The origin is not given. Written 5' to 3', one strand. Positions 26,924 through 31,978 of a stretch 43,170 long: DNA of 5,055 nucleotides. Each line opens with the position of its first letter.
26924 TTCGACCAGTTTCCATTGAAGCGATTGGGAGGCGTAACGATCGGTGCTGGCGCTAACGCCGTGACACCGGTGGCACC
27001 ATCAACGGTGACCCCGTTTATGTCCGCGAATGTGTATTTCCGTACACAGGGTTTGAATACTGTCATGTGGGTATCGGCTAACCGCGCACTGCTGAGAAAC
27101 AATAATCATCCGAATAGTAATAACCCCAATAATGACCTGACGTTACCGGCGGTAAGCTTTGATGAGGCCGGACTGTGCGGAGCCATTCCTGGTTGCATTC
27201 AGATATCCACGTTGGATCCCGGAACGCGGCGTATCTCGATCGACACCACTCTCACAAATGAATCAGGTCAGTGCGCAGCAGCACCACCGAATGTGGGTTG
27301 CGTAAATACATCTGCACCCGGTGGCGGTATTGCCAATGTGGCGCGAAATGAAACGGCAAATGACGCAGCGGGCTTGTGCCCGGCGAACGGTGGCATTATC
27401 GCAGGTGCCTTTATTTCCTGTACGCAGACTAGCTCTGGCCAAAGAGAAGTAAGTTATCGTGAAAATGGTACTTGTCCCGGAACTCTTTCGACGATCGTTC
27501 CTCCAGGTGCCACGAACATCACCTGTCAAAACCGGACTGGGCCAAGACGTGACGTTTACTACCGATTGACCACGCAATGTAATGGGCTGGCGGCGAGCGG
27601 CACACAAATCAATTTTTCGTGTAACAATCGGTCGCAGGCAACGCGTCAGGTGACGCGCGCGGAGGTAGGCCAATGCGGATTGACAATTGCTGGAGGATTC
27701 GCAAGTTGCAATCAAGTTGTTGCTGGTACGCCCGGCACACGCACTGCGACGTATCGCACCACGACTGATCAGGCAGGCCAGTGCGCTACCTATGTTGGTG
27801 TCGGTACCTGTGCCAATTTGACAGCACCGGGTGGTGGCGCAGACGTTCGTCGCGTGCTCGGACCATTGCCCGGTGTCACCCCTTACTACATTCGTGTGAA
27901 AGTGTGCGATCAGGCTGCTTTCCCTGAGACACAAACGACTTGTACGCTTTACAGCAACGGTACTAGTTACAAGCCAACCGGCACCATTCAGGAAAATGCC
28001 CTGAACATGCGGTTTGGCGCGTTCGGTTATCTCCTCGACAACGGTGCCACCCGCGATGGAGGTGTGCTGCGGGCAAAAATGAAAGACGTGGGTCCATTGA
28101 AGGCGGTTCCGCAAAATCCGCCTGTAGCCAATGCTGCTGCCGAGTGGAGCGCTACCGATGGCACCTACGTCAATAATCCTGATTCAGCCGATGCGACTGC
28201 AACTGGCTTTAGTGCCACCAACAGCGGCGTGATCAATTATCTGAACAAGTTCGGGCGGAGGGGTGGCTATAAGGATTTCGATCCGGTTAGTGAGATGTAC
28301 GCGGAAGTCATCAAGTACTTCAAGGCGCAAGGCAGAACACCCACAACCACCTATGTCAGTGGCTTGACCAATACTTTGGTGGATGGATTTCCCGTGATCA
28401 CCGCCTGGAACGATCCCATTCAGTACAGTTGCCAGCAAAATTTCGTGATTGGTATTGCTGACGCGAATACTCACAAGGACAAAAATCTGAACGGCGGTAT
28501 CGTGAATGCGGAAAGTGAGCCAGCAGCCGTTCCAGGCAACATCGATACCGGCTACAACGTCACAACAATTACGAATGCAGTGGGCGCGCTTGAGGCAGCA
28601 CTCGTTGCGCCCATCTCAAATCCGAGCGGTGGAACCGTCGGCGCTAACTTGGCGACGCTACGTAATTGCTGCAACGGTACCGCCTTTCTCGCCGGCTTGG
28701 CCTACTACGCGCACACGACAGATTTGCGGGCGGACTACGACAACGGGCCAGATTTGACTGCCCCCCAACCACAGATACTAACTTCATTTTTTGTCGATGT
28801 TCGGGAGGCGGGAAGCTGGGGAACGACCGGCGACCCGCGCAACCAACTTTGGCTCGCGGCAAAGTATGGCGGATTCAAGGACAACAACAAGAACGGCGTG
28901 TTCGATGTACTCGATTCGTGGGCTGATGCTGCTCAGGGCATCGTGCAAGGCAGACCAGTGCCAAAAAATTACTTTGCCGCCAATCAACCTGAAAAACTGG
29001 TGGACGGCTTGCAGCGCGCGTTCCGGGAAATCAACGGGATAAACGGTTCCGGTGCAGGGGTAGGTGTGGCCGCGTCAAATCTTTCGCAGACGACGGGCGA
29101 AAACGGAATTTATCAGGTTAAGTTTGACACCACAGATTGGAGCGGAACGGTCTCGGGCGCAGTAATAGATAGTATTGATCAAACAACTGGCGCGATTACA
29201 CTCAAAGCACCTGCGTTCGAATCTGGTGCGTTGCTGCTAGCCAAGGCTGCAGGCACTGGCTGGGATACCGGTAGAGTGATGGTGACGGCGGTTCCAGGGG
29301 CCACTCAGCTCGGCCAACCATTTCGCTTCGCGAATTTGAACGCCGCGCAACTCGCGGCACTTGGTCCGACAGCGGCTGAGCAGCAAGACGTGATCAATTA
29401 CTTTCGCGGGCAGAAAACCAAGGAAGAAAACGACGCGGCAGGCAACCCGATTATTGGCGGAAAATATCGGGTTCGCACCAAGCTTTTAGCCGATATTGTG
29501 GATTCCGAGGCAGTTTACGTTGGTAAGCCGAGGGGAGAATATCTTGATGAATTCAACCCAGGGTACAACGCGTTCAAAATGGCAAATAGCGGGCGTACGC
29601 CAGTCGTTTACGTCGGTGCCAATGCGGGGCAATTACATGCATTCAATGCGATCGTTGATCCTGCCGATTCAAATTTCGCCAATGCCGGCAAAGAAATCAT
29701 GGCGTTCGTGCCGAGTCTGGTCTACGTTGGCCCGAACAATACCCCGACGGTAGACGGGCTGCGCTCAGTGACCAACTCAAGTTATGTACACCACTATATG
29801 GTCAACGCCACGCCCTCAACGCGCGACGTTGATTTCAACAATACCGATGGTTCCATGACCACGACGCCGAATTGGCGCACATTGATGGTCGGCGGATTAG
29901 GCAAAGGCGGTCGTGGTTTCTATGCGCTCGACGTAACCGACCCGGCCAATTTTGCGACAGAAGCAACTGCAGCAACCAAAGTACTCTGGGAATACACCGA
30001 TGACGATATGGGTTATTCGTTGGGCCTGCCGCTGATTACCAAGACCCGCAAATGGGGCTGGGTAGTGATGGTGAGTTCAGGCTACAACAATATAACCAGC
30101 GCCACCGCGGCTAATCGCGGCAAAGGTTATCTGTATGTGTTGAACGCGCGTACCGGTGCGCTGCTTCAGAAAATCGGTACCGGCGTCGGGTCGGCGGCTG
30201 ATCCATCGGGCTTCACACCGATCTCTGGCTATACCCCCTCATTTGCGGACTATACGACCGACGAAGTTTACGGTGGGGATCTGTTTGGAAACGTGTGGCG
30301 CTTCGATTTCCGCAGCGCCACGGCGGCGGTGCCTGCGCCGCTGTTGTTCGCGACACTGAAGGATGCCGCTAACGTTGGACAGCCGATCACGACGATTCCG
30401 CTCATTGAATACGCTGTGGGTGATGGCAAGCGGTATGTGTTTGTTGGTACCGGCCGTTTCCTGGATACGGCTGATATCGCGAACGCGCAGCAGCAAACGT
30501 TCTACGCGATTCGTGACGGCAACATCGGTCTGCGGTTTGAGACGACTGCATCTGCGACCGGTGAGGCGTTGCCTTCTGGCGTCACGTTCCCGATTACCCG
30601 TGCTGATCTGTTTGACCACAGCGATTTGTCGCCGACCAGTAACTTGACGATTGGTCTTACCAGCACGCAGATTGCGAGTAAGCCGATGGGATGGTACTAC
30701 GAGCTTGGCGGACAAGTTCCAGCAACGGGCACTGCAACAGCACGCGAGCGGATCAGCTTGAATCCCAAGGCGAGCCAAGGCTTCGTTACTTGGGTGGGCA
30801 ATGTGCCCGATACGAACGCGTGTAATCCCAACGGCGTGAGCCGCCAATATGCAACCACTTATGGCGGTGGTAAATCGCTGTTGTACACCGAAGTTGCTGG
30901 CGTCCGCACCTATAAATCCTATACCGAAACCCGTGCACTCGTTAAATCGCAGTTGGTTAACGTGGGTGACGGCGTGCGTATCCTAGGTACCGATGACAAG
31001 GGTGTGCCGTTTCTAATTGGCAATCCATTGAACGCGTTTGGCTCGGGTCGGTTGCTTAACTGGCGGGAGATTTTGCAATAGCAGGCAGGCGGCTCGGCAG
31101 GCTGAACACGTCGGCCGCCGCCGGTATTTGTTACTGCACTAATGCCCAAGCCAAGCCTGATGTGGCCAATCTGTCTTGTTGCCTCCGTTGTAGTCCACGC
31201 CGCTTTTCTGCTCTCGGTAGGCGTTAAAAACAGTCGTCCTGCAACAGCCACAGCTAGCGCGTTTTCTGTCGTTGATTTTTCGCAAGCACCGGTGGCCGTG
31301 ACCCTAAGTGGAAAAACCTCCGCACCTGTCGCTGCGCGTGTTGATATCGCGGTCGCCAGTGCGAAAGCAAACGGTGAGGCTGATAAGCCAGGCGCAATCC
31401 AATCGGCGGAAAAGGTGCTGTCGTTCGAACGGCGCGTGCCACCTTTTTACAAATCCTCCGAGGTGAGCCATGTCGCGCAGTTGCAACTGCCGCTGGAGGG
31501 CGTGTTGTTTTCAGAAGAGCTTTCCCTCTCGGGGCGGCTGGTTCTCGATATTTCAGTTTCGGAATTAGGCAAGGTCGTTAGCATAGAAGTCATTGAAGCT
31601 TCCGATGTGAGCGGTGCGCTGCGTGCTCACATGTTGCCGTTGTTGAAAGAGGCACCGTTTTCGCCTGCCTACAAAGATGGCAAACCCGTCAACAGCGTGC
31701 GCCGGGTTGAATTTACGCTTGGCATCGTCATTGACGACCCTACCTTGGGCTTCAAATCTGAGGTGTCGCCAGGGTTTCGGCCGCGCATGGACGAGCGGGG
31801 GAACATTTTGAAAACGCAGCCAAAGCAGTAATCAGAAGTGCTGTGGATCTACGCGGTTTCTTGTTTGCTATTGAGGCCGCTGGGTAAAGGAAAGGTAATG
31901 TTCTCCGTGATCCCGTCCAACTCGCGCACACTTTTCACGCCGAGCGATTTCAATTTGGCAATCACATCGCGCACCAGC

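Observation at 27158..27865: Seven tandem two-cysteine repeats inserted in the N-terminal half of the PilY1-like protein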

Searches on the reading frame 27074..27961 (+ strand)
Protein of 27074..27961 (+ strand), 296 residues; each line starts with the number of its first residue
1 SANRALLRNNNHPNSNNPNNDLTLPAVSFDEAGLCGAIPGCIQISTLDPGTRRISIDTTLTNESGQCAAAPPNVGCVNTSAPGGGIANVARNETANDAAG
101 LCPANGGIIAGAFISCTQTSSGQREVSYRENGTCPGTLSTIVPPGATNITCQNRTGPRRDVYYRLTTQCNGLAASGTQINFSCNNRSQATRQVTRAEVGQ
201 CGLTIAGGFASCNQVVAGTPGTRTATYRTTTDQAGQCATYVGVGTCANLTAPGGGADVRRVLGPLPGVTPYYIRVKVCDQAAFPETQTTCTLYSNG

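Call 5: search_protein_families(library=pfam, proteins=[window:27089-27940:+], max_evalue=1)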
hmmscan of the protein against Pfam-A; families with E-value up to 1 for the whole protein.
window:27089-27940:+ (284 aa): 1 family
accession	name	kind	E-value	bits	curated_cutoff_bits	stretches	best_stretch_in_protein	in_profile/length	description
PF24532.2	FIBL-2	-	0.27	11.5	27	1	96-111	14-29/30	Fibulin-2 domain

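Call 6: search_protein_families(library=ncbifam, proteins=[window:27089-27940:+], max_evalue=1)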
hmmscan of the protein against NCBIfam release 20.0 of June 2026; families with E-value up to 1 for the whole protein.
window:27089-27940:+ (284 aa): 0 families

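Call 8: find_homologous_proteins(query=window:27089-27940:+, max_evalue=0.001)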
Query window:27089-27940:+: 2102 candidates shared short words with the query, none scored E <= 0.001.

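Call 21: find_related_loci(query=window:27074-27961:+, collection=genome_contigs, flank=10000)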
Query window:27074-27961:+ (296 aa) in genome_contigs; peptide patterns used: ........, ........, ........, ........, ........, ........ (x = any residue, [..] = any of these).
92 stretches matched a pattern; 1 encode a relative of the query (tblastn E <= 1e-3); 1 distinct loci.
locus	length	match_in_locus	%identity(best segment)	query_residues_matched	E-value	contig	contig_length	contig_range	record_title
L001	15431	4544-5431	90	1-296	3e-161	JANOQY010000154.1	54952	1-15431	MAG: Betaproteobacteria bacterium isolate VAR_4_metabat_242_sub VAR_4_k141_23740, whole genome shotgun sequence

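Call 25: predict_structure(alignment_id=A1)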
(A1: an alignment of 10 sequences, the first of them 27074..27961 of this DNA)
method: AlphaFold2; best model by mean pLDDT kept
length: 296 residues; sequences in the alignment: 10
mean_pLDDT: 64.4   pTM: 0.40
mean pLDDT of the five models: 64.4, 61.7, 59.9, 58.2, 56.7
residues with pLDDT >= 90: 29; 70-90: 96; 50-70: 90; < 50: 81
segments of 3 or more residues with pLDDT < 50: 1-25, 96-113, 171-179, 268-280, 282-296
pLDDT, mean of each block of 10 residues (from residue 1): 33 35 53 62 70 92 86 86 80 53 39 55 64 70 74 74 66 42 54 71 73 83 91 88 90 65 54 41 42 31
secondary structure, 60 per line:
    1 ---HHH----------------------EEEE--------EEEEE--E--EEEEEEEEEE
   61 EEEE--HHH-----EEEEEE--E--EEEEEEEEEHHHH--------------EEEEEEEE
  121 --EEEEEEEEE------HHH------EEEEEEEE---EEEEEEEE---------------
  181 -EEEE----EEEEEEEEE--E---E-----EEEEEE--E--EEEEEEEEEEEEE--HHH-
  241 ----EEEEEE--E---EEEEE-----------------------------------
elements in order: E29-32 E41-45 E51-64 E75-80 E86-94 H95-98 E113-120 E123-131 E147-154 E158-165 E182-185 E190-198 E211-216 E222-234 E245-250 E257-261

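Call 28: fold_search(model_id=the predicted structure, library=pdb)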
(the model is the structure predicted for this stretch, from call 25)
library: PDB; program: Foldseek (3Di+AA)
matches with E <= 10: 716; with E <= 0.001: 0
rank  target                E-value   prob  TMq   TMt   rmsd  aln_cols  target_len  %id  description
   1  9b45_1                5.9e-03  0.35  0.15  0.10  27.8       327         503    8  Pseudomonas phage Pa193 baseplate complex and tail fiber (released 2024-10-16)
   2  8env_K                1.1e-02  0.25  0.15  0.10  29.1       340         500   10  In situ cryo-EM structure of Pseudomonas phage E217 tail baseplate in C6 map (released 2023-07-26)
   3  7aof_A                4.9e-02  0.38  0.13  0.04  15.5       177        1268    7  Atomic structure of the poxvirus transcription late pre-initiation complex (released 2021-10-06)
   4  6rid_A                7.1e-02  0.20  0.12  0.03  16.5       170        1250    9  Structure of Vaccinia Virus DNA-dependent RNA polymerase elongation complex (released 2019-12-18)
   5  8p0j_A                7.9e-02  0.30  0.12  0.04  15.2       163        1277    6  Cryo EM map and model of the vaccinia RNA polymerase intermediate pre-initiation open promoter complex (released 2024-05-22)
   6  8zwe_A                7.9e-02  0.04  0.08  0.10  24.3       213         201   16  Cryo-EM structure of MRCoV RBD in complex with mink ACE2 (released 2025-03-12)
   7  7amv_A                1.0e-01  0.25  0.14  0.04  16.5       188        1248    7  Atomic structure of the poxvirus transcription pre-initiation complex in the initially melted state (released 2021-10-06)
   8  6rie_A                1.0e-01  0.20  0.13  0.04  14.9       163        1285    7  Structure of Vaccinia Virus DNA-dependent RNA polymerase co-transcriptional capping complex (released 2019-12-18)
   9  9exn_A                1.0e-01  0.14  0.12  0.04  15.5       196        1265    8  The vaccinia minimal RNA polymerase cryo EM structure at 1.9A resolution (released 2025-11-26)
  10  7aoh_A                1.3e-01  0.23  0.13  0.04  15.1       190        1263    5  Atomic structure of the poxvirus late initially transcribing complex (released 2021-10-06)
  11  4xln_D                1.3e-01  0.07  0.11  0.03  28.9       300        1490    7  Crystal structure of T. aquaticus transcription initiation complex containing bubble promoter and RNA (released 2015-09-23)
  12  9ex9_A                1.6e-01  0.12  0.11  0.04  15.5       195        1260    7  Cryo EM map and model of the vaccinia minimal RNA polymerase (released 2025-04-16)
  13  9cp0_A                1.8e-01  0.01  0.06  0.07  38.0       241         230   10  Crystal structure of the porcine astrovirus 4 capsid spike domain (released 2024-10-23)
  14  7c5z_A                2.0e-01  0.21  0.10  0.21   8.6        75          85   13  Crystal structure of spring viremia of carp virus phosphoprotein central domain (released 2020-08-05)
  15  9xlc                  2.2e-01  0.04  0.10  0.11  21.3       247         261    8  Crystal structure of the GH16 carrageenase SfGH16 from Saccharicrinis fermentans (released 2026-03-11)
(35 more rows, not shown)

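Call 58: search_solved_structures(query=A1, max_evalue=1)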
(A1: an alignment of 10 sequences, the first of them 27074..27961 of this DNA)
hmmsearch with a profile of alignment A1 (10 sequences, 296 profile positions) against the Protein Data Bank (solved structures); distinct sequences matched with E-value up to 1: 3.
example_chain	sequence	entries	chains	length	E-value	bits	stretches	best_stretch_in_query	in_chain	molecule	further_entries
7t1y_B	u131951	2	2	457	0.05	16.4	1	134-243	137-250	F-box/WD repeat-containing protein 7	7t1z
5v4b_B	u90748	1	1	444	0.072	15.9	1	134-243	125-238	F-box/WD repeat-containing protein 7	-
2ovp_B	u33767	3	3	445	0.072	15.9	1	134-243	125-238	F-box/WD repeat protein 7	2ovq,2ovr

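Call 72: fold_search(model_id=the predicted structure, library=viral)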
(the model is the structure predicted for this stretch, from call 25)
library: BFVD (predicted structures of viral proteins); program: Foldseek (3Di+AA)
matches with E <= 10: 1002; with E <= 0.001: 1
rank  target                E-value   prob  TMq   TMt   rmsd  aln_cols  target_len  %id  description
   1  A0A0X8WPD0            9.6e-04  0.30  0.12  0.05  36.4       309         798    9  (no name in the UniProt tables at hand)
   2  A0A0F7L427            3.9e-03  0.25  0.11  0.07  31.0       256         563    9  Uncharacterized protein [uncultured marine virus]
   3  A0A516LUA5            8.9e-03  0.25  0.12  0.09  46.5       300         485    9  (no name in the UniProt tables at hand)
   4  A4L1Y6                1.3e-02  0.25  0.10  0.11  17.7       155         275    9  Uncharacterized protein [Gryllus bimaculatus nudivirus]
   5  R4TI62                1.4e-02  0.08  0.08  0.11  38.0       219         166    8  DUF7298 domain-containing protein [Streptomyces phage Lika]
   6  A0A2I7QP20            1.5e-02  0.08  0.08  0.06  40.2       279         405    9  (no name in the UniProt tables at hand)
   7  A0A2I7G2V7            1.9e-02  0.16  0.10  0.07  18.8       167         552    6  Putative gp23-like protein [Esparto virus]
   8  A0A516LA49            2.0e-02  0.11  0.11  0.08  35.0       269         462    7  (no name in the UniProt tables at hand)
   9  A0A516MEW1            2.2e-02  0.08  0.08  0.03  30.1       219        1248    8  (no name in the UniProt tables at hand)
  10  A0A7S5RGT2            2.4e-02  0.06  0.07  0.07  37.6       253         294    8  Uncharacterized protein [Rhizobium phage RHph_I20]
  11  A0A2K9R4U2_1          3.1e-02  0.12  0.10  0.05  42.3       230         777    9  (no name in the UniProt tables at hand)
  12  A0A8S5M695            3.3e-02  0.12  0.09  0.13  19.6       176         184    8  Uncharacterized protein [Myoviridae sp. ctlRg1]
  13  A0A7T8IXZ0            3.3e-02  0.07  0.07  0.04  29.4       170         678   13  Tailspike protein [Acinetobacter phage Pipo]
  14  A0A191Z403            3.3e-02  0.05  0.08  0.09  37.0       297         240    7  Movement protein BC1 [Telfairia mosaic virus]
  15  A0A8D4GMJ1            3.6e-02  0.08  0.09  0.09  29.4       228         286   10  (no name in the UniProt tables at hand)
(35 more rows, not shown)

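Call 81: find_related_loci(query=A1, collection=metagenome_contigs, flank=3000)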
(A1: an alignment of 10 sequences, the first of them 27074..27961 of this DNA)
Query A1 (296 aa) in metagenome_contigs; peptide patterns used: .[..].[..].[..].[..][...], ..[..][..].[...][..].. (x = any residue, [..] = any of these).
125 stretches matched a pattern; 3 encode a relative of the query (tblastn E <= 1e-3); 3 distinct loci.
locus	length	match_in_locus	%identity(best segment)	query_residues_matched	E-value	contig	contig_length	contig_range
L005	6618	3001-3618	38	87-296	1e-26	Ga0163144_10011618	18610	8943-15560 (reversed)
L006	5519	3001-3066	74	265-287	8e-6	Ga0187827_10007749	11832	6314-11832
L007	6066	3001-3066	74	265-287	8e-6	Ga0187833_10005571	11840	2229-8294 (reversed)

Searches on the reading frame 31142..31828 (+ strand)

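Call 63: search_protein_families(library=pfam, proteins=[window:31142-31828:+], max_evalue=0.01)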
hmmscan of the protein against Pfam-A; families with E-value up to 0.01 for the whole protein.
window:31142-31828:+ (229 aa): 1 family
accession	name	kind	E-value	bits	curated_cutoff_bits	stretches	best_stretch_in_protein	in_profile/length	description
PF03544.19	TonB_C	-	1.9e-05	25.4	24.6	1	128-193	13-79/79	Gram-negative bacterial TonB protein C-terminal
